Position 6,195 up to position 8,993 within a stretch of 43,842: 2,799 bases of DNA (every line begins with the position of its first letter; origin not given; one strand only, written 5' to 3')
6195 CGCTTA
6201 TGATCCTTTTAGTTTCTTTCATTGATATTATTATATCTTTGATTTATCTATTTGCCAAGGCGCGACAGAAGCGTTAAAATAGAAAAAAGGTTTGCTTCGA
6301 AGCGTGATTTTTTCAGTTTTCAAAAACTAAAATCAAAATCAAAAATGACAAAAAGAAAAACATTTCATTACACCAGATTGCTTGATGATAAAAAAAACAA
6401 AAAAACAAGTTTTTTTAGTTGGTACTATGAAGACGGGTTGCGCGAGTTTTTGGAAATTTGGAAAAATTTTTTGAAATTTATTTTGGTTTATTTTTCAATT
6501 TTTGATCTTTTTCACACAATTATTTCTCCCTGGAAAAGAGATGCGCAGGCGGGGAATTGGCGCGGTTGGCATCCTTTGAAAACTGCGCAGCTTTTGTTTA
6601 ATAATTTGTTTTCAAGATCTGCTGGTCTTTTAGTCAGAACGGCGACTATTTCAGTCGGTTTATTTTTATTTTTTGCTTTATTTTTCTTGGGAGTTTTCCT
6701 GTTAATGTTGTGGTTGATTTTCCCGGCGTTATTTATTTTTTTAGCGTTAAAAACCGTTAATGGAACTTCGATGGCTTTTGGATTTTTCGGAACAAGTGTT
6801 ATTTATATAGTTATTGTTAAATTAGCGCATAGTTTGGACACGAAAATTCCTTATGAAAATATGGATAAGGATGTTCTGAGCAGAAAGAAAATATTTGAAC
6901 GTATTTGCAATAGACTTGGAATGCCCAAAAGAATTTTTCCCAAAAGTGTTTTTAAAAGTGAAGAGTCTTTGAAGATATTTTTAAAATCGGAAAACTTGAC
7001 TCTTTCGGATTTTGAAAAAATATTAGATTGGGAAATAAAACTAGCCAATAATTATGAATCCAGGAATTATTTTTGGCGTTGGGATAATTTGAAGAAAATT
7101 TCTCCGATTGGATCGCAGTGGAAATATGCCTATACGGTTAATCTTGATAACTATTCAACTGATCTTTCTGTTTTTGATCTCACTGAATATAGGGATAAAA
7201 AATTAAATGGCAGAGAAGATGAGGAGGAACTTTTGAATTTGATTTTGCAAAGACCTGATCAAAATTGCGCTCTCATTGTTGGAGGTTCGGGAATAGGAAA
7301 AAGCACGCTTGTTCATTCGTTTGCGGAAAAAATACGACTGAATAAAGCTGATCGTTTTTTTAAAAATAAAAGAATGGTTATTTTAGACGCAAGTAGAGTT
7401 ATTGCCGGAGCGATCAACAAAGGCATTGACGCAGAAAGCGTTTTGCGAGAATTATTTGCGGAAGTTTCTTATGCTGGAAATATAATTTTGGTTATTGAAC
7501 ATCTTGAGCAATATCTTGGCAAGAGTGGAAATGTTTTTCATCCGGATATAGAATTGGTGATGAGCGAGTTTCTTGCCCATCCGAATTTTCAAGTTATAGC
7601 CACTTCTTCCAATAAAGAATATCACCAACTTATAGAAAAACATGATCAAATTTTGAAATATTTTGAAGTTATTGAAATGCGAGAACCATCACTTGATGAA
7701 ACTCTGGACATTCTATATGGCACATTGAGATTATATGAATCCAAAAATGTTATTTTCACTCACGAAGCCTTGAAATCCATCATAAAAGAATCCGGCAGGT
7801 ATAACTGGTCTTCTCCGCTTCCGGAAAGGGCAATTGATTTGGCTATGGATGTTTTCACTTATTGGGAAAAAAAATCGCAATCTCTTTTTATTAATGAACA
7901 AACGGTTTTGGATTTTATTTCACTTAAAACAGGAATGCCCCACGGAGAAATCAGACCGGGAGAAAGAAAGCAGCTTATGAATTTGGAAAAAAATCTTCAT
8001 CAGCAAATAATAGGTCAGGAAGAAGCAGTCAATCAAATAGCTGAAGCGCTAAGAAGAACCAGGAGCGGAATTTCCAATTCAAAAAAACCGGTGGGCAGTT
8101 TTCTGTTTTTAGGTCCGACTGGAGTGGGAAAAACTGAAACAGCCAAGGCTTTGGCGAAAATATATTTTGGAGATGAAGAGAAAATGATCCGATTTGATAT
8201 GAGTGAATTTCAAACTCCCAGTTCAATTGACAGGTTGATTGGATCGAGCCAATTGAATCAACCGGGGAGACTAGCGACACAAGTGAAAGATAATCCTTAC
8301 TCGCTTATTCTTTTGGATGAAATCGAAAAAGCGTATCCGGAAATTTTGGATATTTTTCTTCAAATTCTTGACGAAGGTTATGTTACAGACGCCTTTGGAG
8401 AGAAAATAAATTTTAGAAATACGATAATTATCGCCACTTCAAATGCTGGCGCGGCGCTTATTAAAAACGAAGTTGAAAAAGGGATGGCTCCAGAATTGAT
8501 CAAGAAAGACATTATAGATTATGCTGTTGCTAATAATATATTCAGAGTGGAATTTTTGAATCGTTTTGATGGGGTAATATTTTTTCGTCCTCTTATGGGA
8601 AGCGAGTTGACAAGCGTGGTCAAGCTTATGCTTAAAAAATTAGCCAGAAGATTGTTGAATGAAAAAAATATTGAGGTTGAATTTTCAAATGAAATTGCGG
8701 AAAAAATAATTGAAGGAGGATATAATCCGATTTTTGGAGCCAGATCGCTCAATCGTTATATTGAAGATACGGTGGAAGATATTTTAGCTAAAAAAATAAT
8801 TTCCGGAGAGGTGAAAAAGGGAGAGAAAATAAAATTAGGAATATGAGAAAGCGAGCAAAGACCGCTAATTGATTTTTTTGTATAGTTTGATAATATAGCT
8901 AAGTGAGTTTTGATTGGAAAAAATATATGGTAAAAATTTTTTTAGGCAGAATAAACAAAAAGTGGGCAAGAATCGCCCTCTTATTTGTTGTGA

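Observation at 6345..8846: Membrane-anchored Hsp100/Clp-like ATPase lacking both pore-loop tyrosines, the M-domain and the ClpP-docking loop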

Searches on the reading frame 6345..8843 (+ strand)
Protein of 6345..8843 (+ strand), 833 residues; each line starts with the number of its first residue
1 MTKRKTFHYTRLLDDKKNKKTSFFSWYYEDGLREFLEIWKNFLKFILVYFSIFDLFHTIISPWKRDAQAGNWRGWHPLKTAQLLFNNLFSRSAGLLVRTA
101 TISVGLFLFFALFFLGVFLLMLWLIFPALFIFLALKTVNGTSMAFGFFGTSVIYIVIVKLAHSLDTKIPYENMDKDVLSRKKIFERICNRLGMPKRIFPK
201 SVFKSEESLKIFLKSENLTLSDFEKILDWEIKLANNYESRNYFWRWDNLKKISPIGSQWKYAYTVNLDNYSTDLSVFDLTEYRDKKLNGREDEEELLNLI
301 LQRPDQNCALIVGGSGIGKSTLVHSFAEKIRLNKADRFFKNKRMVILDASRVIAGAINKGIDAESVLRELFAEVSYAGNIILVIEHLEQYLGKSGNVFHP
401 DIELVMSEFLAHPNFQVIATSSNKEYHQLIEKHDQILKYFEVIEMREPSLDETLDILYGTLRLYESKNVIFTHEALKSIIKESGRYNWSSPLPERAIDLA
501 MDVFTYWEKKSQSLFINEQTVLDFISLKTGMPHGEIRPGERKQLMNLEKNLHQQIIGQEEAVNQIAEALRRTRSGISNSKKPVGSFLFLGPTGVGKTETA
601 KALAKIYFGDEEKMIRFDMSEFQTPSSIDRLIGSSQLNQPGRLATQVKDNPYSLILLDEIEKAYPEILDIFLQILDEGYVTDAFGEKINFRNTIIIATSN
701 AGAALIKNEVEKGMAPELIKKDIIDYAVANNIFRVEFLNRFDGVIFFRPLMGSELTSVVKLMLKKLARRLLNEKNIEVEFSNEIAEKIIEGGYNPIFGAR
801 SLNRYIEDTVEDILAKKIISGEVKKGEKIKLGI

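Call 3: search_protein_families(library=pfam, proteins=[window:6345-8843:+], max_evalue=1)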
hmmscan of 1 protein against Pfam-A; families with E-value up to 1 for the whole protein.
window:6345-8843:+ (833 aa): 48 families (the best 25 are shown)
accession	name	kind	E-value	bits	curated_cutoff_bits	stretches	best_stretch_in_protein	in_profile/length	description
PF07724.20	AAA_2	-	1.2e-47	162.4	27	1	581-742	1-164/166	AAA domain (Cdc48 subfamily)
PF10431.15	ClpB_D2-small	-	2.7e-21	75.8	21.9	1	753-830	4-80/81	C-terminal, D2-small domain, of ClpB protein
PF00004.35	AAA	-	2.5e-14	54.3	21.2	2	587-701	2-110/131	ATPase family associated with various cellular activities (AAA)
PF07728.20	AAA_5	-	2.1e-13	50.9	22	1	586-703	2-125/139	AAA domain (dynein-related subfamily)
PF13191.12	AAA_16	-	5e-12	47.1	32.6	2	287-371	2-83/167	AAA ATPase domain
PF13401.12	AAA_22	-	1e-07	32.7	27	2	305-375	4-59/130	AAA domain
PF13479.12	AAA_24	-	1.3e-07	32.1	27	1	587-667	6-80/195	AAA domain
PF13173.12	AAA_14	-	2.6e-07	31.1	27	2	587-677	6-87/129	AAA domain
PF20720.3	nSTAND3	-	3.4e-06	27.3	27.2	2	305-332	16-43/155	Novel STAND NTPase 3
PF00005.33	ABC_tran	-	1.1e-05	26.5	25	1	305-331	10-36/137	ABC transporter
PF12775.13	AAA_7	-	2.9e-05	24.1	25.8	1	585-634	35-84/181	P-loop containing dynein motor region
PF00158.32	Sigma54_activat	-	4.7e-05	23.6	20.2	1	570-702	9-145/168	Sigma-54 interaction domain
PF20030.5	bpMoxR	-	5.5e-05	22.8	27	1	586-700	34-145/205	MoxR domain in the MoxR-vWA-beta-propeller ternary systems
PF17871.7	AAA_lid_9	-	0.00012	22.4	22.8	1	450-499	2-52/104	AAA lid domain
PF05729.18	NACHT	-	0.00013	22.2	26.7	1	310-335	4-29/167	NACHT domain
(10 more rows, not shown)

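Call 4: search_protein_families(library=ncbifam, proteins=[window:6345-8843:+], max_evalue=0.01)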
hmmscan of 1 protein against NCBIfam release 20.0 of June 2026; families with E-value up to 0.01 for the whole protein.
window:6345-8843:+ (833 aa): 47 families (the best 25 are shown)
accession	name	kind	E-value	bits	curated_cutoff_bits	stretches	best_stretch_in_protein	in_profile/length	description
TIGR03346.1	chaperone_ClpB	equivalog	1.3e-123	414.1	1232.1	2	516-831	528-843/853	ATP-dependent chaperone ClpB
TIGR02639.1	ClpA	equivalog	4e-117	392.3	993.15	1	201-831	109-732/734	ATP-dependent Clp protease ATP-binding subunit ClpA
NF008118.0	PRK10865.1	equivalog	2.5e-107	359.9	1417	2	518-832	533-847/857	ATP-dependent chaperone ClpB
TIGR03345.1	VI_ClpV1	equivalog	2.3e-101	340.4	884.95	2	516-823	529-840/852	type VI secretion system ATPase TssH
NF033606.1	heat_AAA_ClpK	exception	4.5e-98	329.3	1900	2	508-829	568-894/949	heat shock survival AAA family ATPase ClpK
NF033607.0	disagg_AAA_ClpG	exception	9.4e-97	324.9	1900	2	519-830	558-873/932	AAA family protein disaggregase ClpG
NF008263.0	PRK11034.1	equivalog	9.4e-82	275.1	1350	1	267-831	169-733/758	ATP-dependent Clp protease ATP-binding subunit ClpA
NF003229.0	PRK04195.1-5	equivalog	5.5e-11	41.8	280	1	553-661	17-113/413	replication factor C large subunit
NF003745.1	PRK05342.1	equivalog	1.8e-08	33.7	359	1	543-606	61-132/418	ATP-dependent Clp protease ATP-binding subunit ClpX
TIGR00390.1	hslU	equivalog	2.1e-07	30.2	362.45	1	549-607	8-71/441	ATP-dependent protease ATPase subunit HslU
NF009366.0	PRK12723.1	equivalog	4e-07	29.5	585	1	558-608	151-199/388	flagellar biosynthesis regulator FlhF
TIGR02640.1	gas_vesic_GvpN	equivalog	1.2e-06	28.3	266.8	0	411-463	148-200/262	gas vesicle protein GvpN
NF001679.0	PRK00440.1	equivalog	1.3e-06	27.8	303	1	570-661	28-113/322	replication factor C small subunit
NF009067.0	PRK12402.1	equivalog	2.1e-06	27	317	1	551-622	13-77/340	replication factor C small subunit 2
NF003231.0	PRK04195.2-1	equivalog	9.1e-06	24.7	442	1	553-636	17-93/517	replication factor C large subunit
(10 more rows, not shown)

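Call 5: search_solved_structures(query=window:6345-8843:+, max_evalue=0.001, show_alignments=2)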
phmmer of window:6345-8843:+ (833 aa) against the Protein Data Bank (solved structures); distinct sequences matched with E-value up to 0.001: 66 (the best 60 are shown).
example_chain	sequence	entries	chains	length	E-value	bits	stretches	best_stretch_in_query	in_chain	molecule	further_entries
6em8_A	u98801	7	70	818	6.1e-107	361.8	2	511-830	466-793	ATP-dependent Clp protease ATP-binding subunit ClpC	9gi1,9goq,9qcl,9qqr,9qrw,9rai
6em9_A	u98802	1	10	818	6.9e-107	361.6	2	511-830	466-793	ATP-dependent Clp protease ATP-binding subunit ClpC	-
3j3t_A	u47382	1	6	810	6e-106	358.5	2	502-831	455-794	Negative regulator of genetic competence ClpC/MecB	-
3j3s_A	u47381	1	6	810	2.2e-105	356.7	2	502-831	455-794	Negative regulator of genetic competence ClpC/MecB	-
3j3r_A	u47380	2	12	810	3.5e-105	356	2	502-831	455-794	Negative regulator of genetic competence ClpC/MecB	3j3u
7abr_A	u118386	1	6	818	3.7e-105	355.9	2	502-831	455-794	Negative regulator of genetic competence ClpC/MecB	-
1qvr_A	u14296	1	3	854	1.9e-104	353.6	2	514-831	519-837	ClpB protein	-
29hb_b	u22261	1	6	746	1.5e-101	344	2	514-817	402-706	ATP-dependent Clp protease, ATP-binding subunit ClpE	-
4d2q_A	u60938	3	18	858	2.9e-101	343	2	499-831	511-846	CLPB | CHAPERONE PROTEIN CLPB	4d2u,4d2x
6og3_E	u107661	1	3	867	3.2e-101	342.9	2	499-831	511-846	Hyperactive disaggregase ClpB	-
6oax_C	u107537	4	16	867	3.3e-101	342.9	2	499-831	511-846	Hyperactive disaggregase ClpB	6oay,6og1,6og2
4ciu_A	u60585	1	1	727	1.5e-100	340.7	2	499-831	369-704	CHAPERONE PROTEIN CLPB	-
6rn2_A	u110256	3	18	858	2.8e-100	339.8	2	499-831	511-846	Chaperone protein ClpB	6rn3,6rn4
6qs4_A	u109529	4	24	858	3e-100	339.7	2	499-831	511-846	Chaperone protein ClpB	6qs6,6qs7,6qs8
5ofo_C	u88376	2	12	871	1.7e-98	333.9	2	499-831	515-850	Chaperone protein ClpB,ATP-dependent Clp protease ATP-binding subunit ClpA,Chaperone prote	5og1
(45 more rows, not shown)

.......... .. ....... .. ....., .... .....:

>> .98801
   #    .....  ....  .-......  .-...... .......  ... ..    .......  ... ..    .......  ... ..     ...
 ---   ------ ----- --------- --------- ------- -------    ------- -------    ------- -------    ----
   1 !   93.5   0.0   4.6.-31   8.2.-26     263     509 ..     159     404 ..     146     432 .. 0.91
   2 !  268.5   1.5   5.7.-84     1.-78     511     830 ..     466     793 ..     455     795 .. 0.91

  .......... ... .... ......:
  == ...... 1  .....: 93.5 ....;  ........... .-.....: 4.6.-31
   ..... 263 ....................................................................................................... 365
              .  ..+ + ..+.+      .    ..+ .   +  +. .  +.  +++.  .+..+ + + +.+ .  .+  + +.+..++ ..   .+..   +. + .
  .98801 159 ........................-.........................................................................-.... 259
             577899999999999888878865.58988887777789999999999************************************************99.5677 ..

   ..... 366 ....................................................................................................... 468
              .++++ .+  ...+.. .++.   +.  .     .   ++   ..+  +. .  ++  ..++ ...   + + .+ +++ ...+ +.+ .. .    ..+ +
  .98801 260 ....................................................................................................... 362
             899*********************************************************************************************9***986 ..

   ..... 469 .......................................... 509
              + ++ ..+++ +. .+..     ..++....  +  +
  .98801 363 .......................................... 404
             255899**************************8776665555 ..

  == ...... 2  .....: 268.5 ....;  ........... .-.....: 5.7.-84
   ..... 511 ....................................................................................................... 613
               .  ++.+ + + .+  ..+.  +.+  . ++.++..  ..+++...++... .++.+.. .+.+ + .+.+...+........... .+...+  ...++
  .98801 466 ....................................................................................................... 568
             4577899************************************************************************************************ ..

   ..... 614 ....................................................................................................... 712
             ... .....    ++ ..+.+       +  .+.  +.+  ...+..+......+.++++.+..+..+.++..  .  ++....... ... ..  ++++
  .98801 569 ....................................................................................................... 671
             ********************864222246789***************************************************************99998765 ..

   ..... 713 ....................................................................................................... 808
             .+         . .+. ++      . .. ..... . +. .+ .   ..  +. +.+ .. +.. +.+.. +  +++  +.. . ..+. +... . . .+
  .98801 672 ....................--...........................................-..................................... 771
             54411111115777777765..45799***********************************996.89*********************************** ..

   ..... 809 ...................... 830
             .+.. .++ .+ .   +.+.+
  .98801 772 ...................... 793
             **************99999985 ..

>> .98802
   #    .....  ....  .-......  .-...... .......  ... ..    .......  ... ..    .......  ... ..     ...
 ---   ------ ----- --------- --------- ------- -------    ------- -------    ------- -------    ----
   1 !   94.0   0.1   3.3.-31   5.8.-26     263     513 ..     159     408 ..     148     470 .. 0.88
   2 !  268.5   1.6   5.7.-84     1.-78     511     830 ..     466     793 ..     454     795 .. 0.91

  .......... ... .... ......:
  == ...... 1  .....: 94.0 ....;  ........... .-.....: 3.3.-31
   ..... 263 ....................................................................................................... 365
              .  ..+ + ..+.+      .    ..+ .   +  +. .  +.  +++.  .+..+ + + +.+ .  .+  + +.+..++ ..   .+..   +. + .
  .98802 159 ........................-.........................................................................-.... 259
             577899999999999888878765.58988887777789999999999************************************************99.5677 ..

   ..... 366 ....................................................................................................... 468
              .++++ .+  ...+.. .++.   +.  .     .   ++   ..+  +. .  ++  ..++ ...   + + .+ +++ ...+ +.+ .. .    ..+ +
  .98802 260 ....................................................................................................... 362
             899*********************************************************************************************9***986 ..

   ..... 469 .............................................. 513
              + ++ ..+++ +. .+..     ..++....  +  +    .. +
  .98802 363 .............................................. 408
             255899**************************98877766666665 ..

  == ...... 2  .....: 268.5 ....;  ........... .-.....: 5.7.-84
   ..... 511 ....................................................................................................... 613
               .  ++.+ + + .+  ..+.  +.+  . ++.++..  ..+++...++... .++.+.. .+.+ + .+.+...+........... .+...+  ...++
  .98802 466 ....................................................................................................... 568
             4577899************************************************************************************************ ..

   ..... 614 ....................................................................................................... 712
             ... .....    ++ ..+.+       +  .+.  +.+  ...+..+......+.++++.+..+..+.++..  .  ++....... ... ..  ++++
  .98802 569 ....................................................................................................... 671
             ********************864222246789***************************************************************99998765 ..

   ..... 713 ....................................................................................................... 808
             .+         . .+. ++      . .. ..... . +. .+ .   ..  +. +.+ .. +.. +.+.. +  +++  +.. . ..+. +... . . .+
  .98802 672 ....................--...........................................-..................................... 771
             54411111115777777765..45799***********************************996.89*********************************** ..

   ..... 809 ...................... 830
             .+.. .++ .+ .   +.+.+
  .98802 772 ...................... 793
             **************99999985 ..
